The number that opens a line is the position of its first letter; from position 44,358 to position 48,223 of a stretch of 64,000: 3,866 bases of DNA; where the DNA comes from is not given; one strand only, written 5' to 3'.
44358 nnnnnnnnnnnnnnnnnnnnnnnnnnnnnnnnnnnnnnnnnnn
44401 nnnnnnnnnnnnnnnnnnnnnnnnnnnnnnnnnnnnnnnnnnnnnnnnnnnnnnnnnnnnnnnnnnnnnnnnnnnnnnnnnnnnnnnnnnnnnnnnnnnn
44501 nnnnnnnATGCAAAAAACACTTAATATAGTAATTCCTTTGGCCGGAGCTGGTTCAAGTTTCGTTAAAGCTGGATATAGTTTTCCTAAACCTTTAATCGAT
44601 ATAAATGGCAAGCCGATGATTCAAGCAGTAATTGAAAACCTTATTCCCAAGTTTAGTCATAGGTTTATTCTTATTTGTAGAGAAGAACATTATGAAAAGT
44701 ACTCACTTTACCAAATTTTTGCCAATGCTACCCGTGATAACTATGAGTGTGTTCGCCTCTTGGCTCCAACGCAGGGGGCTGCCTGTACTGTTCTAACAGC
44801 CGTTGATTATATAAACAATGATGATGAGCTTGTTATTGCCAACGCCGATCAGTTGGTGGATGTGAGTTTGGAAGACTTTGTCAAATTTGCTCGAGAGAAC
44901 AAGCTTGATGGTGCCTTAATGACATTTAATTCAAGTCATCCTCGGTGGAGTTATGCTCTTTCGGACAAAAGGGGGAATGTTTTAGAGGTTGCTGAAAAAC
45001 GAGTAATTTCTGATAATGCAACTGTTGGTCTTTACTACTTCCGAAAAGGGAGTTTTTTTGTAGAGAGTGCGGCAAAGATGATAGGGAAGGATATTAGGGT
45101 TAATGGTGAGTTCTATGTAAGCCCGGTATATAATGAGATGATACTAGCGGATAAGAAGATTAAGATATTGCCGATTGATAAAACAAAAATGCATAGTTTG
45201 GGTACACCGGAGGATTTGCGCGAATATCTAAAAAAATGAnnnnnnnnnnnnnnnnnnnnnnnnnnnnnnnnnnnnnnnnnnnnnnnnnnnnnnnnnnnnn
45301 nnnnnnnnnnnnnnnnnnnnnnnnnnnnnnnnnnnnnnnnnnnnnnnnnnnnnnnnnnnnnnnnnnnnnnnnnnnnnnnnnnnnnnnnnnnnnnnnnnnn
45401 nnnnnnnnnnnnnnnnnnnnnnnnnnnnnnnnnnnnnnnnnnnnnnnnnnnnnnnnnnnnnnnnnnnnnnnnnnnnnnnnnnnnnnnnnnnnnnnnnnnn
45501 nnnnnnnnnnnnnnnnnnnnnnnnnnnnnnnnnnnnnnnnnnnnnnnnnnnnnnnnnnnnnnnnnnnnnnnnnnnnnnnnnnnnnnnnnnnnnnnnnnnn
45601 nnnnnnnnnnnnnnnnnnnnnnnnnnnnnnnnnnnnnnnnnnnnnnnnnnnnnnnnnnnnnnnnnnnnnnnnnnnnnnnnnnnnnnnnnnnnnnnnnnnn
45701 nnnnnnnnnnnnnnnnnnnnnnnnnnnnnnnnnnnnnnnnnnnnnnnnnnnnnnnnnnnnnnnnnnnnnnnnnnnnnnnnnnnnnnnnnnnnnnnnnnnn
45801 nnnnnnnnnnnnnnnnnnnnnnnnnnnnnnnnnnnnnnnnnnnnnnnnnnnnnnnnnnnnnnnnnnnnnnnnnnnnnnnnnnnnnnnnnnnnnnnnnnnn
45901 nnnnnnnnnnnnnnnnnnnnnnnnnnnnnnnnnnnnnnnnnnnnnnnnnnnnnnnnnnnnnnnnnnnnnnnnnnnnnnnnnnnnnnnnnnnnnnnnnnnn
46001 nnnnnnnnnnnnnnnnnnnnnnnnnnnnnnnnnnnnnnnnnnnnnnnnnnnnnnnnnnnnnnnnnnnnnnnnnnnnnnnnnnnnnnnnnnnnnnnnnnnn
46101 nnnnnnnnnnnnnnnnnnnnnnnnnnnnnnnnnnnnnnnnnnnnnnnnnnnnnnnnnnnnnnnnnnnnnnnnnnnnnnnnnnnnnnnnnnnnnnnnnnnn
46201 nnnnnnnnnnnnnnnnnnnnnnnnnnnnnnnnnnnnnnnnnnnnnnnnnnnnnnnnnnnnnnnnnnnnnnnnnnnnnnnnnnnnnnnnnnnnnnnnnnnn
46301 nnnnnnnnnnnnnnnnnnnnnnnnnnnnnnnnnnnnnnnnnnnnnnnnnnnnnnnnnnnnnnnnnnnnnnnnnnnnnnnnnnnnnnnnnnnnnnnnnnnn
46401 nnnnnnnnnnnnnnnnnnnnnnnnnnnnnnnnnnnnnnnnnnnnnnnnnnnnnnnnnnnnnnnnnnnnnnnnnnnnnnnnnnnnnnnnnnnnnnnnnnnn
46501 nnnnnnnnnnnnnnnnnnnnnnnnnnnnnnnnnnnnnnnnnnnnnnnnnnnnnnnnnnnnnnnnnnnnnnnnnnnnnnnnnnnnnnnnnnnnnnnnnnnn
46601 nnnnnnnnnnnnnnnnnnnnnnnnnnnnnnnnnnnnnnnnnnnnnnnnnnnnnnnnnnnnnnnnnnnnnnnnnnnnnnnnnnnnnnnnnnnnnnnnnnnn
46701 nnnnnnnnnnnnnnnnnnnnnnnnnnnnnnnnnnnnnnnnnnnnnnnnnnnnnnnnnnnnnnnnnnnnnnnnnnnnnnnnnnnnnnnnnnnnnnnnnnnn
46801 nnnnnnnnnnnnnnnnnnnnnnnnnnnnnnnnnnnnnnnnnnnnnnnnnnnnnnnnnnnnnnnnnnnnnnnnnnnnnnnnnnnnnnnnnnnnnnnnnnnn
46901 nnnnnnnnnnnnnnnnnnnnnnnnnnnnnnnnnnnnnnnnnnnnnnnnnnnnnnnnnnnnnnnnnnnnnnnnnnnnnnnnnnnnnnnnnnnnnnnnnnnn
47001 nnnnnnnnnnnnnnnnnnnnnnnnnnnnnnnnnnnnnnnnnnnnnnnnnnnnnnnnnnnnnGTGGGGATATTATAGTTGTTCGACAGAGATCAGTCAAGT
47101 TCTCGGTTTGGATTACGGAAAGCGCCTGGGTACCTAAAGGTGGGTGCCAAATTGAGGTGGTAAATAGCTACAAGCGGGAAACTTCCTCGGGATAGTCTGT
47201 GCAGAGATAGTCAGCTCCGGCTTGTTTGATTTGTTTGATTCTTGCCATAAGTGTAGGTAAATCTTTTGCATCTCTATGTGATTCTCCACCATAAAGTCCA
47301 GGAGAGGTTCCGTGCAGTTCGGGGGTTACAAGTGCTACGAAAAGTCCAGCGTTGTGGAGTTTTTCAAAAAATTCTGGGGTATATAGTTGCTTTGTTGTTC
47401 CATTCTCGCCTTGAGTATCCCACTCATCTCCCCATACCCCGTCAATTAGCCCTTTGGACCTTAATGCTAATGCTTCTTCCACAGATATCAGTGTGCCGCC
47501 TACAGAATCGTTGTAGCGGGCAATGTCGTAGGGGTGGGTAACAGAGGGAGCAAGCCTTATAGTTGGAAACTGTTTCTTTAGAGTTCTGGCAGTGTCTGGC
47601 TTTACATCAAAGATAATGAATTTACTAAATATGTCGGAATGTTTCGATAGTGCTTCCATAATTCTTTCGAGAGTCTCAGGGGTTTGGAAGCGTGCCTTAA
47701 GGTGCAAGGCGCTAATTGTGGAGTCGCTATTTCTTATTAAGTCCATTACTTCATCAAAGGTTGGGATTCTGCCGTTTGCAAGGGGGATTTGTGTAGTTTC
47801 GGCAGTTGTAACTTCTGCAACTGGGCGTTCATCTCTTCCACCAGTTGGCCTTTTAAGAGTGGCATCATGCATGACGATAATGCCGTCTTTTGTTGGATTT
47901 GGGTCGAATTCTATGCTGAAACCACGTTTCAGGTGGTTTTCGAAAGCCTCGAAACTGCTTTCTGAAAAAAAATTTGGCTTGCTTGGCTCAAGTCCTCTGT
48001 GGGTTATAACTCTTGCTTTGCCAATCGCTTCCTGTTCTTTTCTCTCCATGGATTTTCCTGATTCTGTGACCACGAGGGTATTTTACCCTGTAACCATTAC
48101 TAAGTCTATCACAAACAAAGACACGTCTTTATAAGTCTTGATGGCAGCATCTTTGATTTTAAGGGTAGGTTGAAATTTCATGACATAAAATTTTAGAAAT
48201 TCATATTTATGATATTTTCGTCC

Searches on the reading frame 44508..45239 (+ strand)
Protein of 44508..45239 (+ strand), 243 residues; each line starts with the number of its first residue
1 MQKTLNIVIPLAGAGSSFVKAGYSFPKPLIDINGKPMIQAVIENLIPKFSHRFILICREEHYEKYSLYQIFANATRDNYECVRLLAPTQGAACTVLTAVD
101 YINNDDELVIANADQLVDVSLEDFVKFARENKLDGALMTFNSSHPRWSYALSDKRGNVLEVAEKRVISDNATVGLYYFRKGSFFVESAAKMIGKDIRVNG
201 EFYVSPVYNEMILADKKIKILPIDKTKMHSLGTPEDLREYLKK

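Call 50: search_protein_families(library=pfam, proteins=[window:44508-45239:+], max_evalue=0.001)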
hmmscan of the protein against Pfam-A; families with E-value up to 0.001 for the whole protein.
window:44508-45239:+ (243 aa): 2 families
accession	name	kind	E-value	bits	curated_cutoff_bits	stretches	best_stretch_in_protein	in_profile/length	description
PF00483.29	NTP_transferase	-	1e-12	48.7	21.2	1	12-183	7-185/245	Nucleotidyl transferase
PF12804.13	NTP_transf_3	-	4.6e-08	33.8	27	1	12-127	6-110/160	MobA-like NTP transferase domain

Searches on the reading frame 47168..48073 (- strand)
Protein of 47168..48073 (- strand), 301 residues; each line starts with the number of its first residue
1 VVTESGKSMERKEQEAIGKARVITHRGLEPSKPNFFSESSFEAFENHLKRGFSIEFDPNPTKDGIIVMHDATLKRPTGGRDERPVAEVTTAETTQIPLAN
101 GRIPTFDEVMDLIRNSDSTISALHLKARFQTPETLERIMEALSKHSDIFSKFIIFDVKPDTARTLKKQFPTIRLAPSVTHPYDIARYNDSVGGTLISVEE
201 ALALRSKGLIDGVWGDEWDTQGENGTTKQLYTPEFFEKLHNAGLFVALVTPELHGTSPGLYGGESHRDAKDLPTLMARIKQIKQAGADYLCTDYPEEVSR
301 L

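Call 50: search_protein_families(library=pfam, proteins=[window:47168-48073:-], max_evalue=0.001)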
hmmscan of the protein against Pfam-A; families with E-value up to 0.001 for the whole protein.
window:47168-48073:- (301 aa): 1 family
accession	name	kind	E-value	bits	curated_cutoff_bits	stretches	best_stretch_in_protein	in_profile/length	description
PF03009.23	GDPD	-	3.3e-12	47.5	23.6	1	25-296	1-243/244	Glycerophosphoryl diester phosphodiesterase family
